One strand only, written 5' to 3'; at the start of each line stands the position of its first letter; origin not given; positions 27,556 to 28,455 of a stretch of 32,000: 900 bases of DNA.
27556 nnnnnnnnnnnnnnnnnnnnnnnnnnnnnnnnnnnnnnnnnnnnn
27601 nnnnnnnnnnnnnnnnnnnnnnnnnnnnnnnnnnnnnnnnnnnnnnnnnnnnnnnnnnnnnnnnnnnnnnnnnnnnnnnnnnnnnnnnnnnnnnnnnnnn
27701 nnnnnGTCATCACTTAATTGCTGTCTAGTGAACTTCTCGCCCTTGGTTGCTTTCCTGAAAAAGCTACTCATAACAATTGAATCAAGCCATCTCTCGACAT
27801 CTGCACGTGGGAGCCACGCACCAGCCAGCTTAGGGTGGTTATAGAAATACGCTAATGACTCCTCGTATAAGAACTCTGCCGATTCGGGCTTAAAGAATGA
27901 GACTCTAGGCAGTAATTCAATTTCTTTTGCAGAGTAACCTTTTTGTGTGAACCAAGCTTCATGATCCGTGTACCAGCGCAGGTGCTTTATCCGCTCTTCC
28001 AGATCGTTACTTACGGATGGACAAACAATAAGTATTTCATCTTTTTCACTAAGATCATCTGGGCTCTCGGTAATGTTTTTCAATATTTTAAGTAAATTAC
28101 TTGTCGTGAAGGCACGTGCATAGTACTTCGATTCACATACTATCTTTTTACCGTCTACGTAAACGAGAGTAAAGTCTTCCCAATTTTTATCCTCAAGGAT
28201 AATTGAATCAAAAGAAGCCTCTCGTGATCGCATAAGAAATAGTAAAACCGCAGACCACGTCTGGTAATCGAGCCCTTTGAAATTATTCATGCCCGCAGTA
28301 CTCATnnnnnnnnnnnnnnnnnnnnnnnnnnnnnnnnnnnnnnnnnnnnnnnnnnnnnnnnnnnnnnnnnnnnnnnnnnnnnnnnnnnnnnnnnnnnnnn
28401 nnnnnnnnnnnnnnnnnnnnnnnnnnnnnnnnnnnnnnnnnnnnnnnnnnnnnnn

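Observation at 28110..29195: Two adjacent genes start with the same nuclease-like head (GFYYQ / GLDYQ ... acidic cluster ... E-x-K)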

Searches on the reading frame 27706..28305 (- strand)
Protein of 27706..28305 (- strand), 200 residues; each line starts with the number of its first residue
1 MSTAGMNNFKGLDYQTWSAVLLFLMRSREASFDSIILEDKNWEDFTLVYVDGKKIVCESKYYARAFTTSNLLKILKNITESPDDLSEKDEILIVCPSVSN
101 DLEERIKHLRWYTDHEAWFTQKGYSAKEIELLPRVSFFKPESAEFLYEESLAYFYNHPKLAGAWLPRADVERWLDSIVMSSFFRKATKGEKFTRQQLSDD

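Call 26: search_protein_families(library=pfam, alignment_id=A4, max_evalue=1)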
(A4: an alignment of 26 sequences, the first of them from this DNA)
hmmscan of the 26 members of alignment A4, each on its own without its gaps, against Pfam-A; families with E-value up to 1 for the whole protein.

A. member 1, seq(200 aa): 0 families

B. families by the number of members that match (of 26 scanned): 22 families
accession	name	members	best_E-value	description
PF14130.12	Cap4_nuclease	3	0.00011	Cap4, dsDNA endonuclease domain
PF00231.24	ATP-synt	3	0.048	ATP synthase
PF12488.13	DUF3704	2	0.063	Protein of unknown function (DUF3704)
PF07737.17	ATLF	1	0.00077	Anthrax toxin lethal factor, N- and C-terminal domain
PF18016.8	SAM_3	1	0.0021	SAM domain (Sterile alpha motif)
PF14536.11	DUF4441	1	0.0078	Domain of unknown function (DUF4441)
PF01172.24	SBDS_N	1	0.028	Shwachman-Bodian-Diamond syndrome (SBDS) N-terminal domain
PF09861.14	Lar_N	1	0.029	Lactate racemase N-terminal domain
PF08645.17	PNK3P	1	0.03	Polynucleotide kinase 3 phosphatase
PF04871.18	Uso1_p115_C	1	0.036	Uso1 / p115 like vesicle tethering protein, C terminal region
PF25296.1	Decapeptide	1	0.043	Decapeptide repeat region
PF00352.27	TBP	1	0.048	Transcription factor TFIID (or TATA-binding protein, TBP)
PF10922.13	T7-like_gp12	1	0.07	Bacteriophage T7-like, gene 1.2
PF23875.1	DUF7229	1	0.073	Domain of unknown function (DUF7229)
PF11148.14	DUF2922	1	0.12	Protein of unknown function (DUF2922)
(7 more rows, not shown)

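Call 29: search_solved_structures(query=A4, max_evalue=10, show_alignments=3)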
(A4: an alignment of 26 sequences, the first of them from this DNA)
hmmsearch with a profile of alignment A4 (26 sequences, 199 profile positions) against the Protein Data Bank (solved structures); distinct sequences matched with E-value up to 10: 3.
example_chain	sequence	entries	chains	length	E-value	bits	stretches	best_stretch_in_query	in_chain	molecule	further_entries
6xyw_Bv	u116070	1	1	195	0.063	16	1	86-177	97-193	AT5g49210/K21P3_8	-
9evs_V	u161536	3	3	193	0.14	14.9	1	83-175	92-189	mS26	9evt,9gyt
6mfk_A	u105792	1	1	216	0.63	12.7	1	114-149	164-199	Chloramphenicol acetyltransferase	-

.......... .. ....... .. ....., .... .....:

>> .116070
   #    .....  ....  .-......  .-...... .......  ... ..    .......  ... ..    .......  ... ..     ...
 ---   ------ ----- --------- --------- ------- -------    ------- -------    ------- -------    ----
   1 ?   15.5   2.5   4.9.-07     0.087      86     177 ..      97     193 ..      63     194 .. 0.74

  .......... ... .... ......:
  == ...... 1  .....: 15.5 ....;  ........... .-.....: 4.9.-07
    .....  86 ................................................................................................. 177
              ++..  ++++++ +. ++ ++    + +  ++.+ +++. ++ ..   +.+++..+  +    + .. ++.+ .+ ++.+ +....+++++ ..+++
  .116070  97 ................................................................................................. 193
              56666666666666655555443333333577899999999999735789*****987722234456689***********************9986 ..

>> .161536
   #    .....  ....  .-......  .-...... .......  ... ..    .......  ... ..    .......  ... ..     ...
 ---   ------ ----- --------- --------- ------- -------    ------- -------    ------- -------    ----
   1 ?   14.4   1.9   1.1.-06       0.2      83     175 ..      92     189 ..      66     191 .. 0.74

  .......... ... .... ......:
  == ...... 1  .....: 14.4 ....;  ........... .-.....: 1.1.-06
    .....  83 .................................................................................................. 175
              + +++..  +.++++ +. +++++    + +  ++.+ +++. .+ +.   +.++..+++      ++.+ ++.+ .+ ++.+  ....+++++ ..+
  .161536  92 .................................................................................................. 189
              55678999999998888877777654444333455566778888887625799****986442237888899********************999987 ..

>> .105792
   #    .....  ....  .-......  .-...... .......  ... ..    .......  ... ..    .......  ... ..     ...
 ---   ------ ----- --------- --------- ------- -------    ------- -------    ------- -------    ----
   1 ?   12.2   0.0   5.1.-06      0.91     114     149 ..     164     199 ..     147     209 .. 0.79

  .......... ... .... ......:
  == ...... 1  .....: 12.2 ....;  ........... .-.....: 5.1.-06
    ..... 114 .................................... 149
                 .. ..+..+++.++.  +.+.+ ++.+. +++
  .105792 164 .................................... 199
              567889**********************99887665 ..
